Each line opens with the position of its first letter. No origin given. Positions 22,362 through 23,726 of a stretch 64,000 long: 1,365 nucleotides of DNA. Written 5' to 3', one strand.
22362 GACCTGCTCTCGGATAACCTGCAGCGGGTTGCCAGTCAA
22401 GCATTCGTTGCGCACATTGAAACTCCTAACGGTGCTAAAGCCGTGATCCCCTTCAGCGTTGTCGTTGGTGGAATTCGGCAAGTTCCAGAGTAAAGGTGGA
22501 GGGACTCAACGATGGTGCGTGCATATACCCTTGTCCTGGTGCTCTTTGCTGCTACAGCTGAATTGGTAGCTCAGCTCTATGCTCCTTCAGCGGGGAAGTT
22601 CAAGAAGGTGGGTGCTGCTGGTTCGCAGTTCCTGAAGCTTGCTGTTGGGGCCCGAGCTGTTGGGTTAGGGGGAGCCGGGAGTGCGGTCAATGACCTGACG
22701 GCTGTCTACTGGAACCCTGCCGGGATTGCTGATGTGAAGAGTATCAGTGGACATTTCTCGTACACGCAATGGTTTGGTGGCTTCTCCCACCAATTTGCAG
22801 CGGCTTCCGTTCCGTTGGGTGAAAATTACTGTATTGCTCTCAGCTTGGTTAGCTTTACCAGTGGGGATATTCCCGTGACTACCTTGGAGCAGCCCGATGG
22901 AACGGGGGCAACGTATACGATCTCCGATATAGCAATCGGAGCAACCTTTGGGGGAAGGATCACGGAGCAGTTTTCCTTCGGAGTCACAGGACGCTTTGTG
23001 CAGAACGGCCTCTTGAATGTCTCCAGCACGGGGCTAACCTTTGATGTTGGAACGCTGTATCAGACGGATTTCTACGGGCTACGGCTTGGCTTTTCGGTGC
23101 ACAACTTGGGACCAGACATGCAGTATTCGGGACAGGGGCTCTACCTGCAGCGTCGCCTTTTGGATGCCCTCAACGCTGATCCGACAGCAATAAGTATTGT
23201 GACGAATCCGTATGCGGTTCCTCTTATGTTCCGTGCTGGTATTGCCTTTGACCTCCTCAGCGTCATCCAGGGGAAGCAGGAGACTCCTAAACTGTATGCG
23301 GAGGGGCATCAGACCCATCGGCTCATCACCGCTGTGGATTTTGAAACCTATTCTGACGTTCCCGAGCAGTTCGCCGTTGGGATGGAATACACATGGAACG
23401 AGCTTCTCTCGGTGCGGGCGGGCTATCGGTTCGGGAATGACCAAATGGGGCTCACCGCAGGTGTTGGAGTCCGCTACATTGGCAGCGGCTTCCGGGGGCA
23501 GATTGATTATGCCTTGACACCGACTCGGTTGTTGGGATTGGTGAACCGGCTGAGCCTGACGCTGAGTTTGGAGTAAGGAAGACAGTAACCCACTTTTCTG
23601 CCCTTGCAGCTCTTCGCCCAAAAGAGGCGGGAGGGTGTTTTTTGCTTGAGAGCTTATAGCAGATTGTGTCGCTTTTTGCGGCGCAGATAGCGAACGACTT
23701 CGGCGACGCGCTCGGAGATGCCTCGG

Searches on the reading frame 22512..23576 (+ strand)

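Call 42: search_protein_families(library=pfam, proteins=[window:22512-23576:+], max_evalue=0.01)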
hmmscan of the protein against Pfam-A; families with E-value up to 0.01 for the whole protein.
window:22512-23576:+ (354 aa): 3 families
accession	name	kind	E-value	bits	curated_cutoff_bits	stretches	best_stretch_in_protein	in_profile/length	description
PF19572.5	PorV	-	8.1e-08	32.5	27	1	32-209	7-202/243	Type IX secretion system protein PorV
PF11751.14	PorP_SprF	-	1.4e-05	25.2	22.3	1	68-319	20-255/273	Type IX secretion system membrane protein PorP/SprF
PF03349.22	Toluene_X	-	8.9e-05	21.6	29.7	0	277-308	310-340/421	Outer membrane protein transport protein (OMPP1/FadL/TodX)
